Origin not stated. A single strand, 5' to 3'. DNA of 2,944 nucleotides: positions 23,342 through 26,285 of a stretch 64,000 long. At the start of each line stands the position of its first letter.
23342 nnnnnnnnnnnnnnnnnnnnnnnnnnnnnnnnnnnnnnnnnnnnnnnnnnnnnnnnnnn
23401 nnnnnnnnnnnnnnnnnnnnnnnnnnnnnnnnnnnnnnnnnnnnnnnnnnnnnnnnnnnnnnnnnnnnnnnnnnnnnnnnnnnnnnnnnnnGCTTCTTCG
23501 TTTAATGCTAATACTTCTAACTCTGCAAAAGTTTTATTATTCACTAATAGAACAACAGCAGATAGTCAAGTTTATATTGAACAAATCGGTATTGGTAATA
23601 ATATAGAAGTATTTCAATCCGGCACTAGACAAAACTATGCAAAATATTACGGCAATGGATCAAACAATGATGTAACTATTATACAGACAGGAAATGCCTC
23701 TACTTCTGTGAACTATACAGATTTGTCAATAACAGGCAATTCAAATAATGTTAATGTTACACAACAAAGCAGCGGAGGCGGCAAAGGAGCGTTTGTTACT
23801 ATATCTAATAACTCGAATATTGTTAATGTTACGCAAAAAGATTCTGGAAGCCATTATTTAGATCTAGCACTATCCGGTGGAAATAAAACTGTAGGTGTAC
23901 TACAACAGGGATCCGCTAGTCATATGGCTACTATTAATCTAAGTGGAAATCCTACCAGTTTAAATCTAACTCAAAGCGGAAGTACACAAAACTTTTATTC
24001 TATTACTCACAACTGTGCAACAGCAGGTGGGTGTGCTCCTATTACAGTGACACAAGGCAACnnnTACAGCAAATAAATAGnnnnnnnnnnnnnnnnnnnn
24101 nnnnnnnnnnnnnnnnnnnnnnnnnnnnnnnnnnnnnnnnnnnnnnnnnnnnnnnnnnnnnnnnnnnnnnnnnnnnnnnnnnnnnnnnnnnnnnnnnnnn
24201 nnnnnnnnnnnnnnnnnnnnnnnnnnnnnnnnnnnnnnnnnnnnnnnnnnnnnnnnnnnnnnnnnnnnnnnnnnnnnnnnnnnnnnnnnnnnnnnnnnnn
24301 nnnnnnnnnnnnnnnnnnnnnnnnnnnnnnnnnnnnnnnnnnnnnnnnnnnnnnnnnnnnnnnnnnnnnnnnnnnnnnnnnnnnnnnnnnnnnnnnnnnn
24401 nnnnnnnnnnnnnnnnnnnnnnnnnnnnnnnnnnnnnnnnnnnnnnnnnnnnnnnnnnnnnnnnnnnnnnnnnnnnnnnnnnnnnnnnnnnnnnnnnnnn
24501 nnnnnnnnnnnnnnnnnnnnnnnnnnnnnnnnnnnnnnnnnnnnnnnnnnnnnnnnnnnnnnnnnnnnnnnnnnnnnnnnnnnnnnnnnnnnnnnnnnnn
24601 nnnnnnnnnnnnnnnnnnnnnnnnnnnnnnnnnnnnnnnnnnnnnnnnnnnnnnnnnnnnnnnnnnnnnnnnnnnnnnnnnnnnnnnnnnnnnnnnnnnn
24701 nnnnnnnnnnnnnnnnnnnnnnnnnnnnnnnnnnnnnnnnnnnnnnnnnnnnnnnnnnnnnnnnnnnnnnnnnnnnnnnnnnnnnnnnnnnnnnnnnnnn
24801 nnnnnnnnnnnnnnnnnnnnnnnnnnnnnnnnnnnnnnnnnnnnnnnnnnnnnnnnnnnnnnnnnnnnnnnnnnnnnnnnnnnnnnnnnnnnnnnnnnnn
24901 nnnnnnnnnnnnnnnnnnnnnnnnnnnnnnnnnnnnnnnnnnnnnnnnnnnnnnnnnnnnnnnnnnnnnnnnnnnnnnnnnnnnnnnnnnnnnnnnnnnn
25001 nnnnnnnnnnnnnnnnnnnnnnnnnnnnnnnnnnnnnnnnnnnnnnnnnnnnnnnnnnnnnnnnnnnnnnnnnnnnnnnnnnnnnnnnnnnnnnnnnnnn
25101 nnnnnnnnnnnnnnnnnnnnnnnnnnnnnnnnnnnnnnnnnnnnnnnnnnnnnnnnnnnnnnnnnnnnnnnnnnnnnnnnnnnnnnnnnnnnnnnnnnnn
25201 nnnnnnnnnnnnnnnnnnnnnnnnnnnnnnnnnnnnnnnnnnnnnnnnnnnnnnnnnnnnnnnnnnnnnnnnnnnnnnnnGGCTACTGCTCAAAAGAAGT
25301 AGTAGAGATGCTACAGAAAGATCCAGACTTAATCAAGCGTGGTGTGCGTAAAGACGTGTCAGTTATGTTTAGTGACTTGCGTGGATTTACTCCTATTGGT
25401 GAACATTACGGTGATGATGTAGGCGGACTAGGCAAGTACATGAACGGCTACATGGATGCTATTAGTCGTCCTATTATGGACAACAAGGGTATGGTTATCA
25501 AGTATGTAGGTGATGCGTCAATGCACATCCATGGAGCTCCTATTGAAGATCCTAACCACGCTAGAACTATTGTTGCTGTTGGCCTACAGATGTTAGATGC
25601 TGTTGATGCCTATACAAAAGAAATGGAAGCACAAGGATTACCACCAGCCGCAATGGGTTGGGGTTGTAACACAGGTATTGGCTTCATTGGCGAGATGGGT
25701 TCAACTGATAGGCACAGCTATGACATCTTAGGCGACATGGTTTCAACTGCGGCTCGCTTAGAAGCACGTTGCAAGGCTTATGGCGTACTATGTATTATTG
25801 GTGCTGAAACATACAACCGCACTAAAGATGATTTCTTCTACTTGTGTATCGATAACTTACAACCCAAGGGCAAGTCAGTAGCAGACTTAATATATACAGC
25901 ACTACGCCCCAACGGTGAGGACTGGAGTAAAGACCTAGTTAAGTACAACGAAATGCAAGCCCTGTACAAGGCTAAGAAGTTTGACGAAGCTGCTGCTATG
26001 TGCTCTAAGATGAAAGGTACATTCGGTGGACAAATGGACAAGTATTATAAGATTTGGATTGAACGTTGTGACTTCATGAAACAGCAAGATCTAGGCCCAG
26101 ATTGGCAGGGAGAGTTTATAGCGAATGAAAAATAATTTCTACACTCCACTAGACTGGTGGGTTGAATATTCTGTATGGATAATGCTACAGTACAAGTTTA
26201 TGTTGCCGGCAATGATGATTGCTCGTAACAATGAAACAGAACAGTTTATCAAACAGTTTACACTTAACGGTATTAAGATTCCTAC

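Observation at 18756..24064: Curli-like extracellular amyloid secretion locus (CsgF-CsgG-curlin-FecR-giant curlin-repeat protein) in a phage-type genome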

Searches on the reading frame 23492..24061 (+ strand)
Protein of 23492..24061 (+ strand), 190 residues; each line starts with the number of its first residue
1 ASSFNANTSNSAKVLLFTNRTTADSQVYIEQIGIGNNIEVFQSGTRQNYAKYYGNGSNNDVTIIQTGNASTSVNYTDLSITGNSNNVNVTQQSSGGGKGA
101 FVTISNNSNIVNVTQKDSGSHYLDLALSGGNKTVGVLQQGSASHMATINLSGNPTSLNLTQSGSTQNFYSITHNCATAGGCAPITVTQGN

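Call 47: search_solved_structures(query=A4, max_evalue=10, show_alignments=1)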
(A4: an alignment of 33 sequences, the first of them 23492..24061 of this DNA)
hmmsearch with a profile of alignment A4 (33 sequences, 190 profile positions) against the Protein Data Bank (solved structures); distinct sequences matched with E-value up to 10: 2.
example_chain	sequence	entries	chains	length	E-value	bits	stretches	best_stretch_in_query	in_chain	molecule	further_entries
8c50_A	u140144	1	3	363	5.5e-23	84.7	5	22-164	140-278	Curlin associated repeat-containing protein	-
8enq_A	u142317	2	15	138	0.0045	19.8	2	21-68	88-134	Major curlin subunit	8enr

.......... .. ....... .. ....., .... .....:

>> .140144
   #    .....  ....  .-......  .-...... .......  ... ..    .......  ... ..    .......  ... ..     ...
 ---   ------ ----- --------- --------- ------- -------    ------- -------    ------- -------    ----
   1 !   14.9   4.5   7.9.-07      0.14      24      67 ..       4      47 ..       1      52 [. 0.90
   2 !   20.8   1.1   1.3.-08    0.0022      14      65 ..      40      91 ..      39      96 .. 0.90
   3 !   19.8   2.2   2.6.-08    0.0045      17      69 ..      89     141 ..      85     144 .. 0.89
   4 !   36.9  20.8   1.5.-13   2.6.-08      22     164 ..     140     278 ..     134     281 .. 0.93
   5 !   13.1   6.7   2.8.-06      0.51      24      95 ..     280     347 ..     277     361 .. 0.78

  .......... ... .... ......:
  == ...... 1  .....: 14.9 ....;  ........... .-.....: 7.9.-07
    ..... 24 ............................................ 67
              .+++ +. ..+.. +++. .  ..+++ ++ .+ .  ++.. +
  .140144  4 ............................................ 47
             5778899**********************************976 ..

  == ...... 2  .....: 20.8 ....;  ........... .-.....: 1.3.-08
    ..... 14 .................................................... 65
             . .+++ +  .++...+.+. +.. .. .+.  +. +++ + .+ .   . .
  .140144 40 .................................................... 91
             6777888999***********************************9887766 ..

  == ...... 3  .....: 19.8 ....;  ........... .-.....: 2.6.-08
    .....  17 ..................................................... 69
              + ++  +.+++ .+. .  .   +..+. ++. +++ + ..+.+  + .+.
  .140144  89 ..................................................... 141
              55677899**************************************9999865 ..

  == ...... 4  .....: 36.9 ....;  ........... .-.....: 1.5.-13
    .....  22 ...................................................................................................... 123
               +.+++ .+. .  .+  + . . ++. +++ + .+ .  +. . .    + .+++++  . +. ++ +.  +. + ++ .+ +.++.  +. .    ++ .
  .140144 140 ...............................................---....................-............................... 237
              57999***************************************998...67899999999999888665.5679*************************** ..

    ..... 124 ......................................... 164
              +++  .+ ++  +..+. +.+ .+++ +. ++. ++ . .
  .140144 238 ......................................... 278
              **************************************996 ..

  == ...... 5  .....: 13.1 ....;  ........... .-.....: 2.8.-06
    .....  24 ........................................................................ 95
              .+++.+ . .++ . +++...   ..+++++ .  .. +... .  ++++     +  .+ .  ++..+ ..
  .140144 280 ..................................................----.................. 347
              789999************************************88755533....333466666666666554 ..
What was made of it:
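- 23561..24058 (+): Gene 5, C-terminal curlin-repeat beta-solenoid (residues 465-630). It has seven strand-turn-strand units and ends in C-x5-C ... T-V-T-Q-G-N. The profile hits 8c50_A at E=5.5e-23 and E. coli CsgA (8enq_A) at E=0.0045 (call 47).
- Checked: A profile of the C-terminal 190 aa of gene 5 hits 8c50_A at E=5.5e-23 and E. coli CsgA (8enq_A) at E=0.0045, and nothing else (call 47).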

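Call 48: search_protein_families(library=pfam, alignment_id=A4, max_evalue=1)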
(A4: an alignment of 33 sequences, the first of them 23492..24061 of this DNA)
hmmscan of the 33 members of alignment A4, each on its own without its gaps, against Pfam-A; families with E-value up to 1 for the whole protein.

A. member 1, window:23492-24061:+ (190 aa): 1 family
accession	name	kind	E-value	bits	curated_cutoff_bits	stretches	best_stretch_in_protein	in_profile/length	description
PF07012.17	Curlin_rpt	-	0.022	15.1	20.7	2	36-67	4-34/34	Curlin associated repeat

B. families by the number of members that match (of 33 scanned): 26 families (the first 25 are shown)
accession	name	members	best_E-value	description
PF07012.17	Curlin_rpt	31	1.6e-09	Curlin associated repeat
PF22665.2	DUF6293_C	9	0.00023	DUF6293 C-terminal winged helix domain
PF00061.29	Lipocalin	2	0.0093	Lipocalin / cytosolic fatty-acid binding protein family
PF22384.1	PBP2_Ca3427_like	2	0.19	Ca3427-like PBP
PF16139.11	DUF4847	1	0.001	Domain of unknown function (DUF4847)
PF11259.13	DUF3060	1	0.011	Protein of unknown function (DUF3060)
PF19524.4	DUF6054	1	0.015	Family of unknown function (DUF6054)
PF01105.29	EMP24_GP25L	1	0.016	emp24/gp25L/p24 family/GOLD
PF03850.20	Tfb4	1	0.02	Transcription factor Tfb4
PF21331.3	Isoamylase_C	1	0.022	Isoamylase, C-terminal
PF16674.11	UCH_N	1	0.023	N-terminal of ubiquitin carboxyl-terminal hydrolase 37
PF04101.22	Glyco_tran_28_C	1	0.03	Glycosyltransferase family 28 C-terminal domain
PF15133.11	TASL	1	0.042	TLR adaptor interacting with SLC15A4 on the lysosome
PF13953.12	PapC_C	1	0.044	PapC C-terminal domain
PF18559.7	Exop_C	1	0.053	Galactose-binding domain-like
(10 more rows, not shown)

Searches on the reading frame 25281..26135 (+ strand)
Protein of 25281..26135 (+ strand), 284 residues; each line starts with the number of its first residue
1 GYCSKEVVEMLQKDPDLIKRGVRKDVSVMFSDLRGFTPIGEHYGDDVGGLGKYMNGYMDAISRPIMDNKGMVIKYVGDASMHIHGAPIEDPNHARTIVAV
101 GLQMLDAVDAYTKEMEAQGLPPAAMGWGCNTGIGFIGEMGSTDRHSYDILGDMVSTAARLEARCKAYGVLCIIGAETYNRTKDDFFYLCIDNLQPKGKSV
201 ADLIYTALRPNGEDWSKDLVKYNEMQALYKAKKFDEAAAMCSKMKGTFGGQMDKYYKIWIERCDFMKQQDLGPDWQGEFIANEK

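Call 74: search_solved_structures(query=window:25281-26135:+, max_evalue=0.001, show_alignments=3)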
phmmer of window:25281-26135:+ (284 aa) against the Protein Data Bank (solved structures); distinct sequences matched with E-value up to 0.001: 42.
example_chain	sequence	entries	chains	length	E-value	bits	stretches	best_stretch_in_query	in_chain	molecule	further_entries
6fht_A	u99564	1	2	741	5.5e-19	71.8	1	2-199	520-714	Bacteriophytochrome,Adenylate cyclase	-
3r5g_A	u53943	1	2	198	1.7e-18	70.2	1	23-194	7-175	CyaB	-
2w01_A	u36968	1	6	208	1.1e-17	67.6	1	17-200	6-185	ADENYLATE CYCLASE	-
1wc1_A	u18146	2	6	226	1.5e-16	63.8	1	24-165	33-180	ADENYLATE CYCLASE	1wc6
1wc0_A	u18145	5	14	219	1.8e-16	63.6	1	25-165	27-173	ADENYLATE CYCLASE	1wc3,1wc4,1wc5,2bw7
4p2m_A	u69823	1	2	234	1.1e-12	51.2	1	21-205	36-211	Adenylate cyclase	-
4p2f_A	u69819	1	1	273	1.2e-12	51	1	21-205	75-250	Adenylate cyclase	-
4p2x_A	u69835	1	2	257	1.4e-12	50.8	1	21-205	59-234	Adenylate cyclase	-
7yz9_A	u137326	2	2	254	1.6e-12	50.6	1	21-205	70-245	Adenylate cyclase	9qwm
5o5k_A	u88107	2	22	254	5e-12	49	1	23-206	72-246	Adenylate cyclase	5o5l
7yzi_A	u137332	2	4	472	6.6e-12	48.6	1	21-205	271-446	Adenylate cyclase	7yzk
5oyh_A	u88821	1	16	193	1.4e-11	47.6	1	24-203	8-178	Nucleotide cyclase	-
1yk9_A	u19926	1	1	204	8e-11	45.1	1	25-205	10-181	Adenylate cyclase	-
6aoa_A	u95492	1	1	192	9e-11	44.9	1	24-201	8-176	Bacterio-rhodopsin/guanylyl cyclase 1 fusion protein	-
6sir_A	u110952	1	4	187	6.4e-10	42.1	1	24-203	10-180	Nucleotide cyclase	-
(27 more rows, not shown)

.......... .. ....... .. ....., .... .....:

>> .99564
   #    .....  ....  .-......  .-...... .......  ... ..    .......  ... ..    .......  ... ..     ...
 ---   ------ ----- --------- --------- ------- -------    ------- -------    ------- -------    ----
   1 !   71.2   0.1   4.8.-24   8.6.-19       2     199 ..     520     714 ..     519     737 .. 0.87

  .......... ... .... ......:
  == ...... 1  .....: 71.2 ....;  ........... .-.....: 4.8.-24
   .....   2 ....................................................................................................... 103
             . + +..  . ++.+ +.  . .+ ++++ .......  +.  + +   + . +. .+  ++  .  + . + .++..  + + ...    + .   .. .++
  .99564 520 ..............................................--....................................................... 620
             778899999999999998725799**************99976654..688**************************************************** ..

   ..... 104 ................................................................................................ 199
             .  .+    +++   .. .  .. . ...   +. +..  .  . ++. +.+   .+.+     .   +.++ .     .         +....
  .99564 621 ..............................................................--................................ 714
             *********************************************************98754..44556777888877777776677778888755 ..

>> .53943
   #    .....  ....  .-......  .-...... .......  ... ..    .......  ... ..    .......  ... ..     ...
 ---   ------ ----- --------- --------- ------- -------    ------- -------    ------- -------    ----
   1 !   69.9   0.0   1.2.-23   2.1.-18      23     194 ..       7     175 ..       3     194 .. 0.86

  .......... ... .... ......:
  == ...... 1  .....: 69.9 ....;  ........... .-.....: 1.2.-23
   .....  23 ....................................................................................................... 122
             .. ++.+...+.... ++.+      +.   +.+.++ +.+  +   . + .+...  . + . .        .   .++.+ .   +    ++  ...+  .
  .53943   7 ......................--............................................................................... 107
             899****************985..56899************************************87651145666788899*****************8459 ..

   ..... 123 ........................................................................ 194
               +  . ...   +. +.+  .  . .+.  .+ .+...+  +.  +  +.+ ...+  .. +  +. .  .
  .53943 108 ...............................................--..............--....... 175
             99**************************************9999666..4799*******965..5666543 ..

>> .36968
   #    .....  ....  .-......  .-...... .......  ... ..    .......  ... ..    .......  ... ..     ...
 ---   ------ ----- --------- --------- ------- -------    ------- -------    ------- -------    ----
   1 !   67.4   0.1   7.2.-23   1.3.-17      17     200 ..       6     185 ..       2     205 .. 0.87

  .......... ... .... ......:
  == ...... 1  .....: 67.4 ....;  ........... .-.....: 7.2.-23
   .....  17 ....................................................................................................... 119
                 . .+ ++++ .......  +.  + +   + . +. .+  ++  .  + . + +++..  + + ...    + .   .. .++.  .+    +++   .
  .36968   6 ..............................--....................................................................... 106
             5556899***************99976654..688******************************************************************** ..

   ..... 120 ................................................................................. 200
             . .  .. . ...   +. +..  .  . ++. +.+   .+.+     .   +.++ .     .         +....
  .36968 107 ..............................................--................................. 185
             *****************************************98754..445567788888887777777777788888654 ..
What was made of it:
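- On Class III nucleotidyl (adenylate) cyclase: Both Asp motifs, the Lys, the Thr and the Arg align with P. aeruginosa CyaB (3r5g) (call 74).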
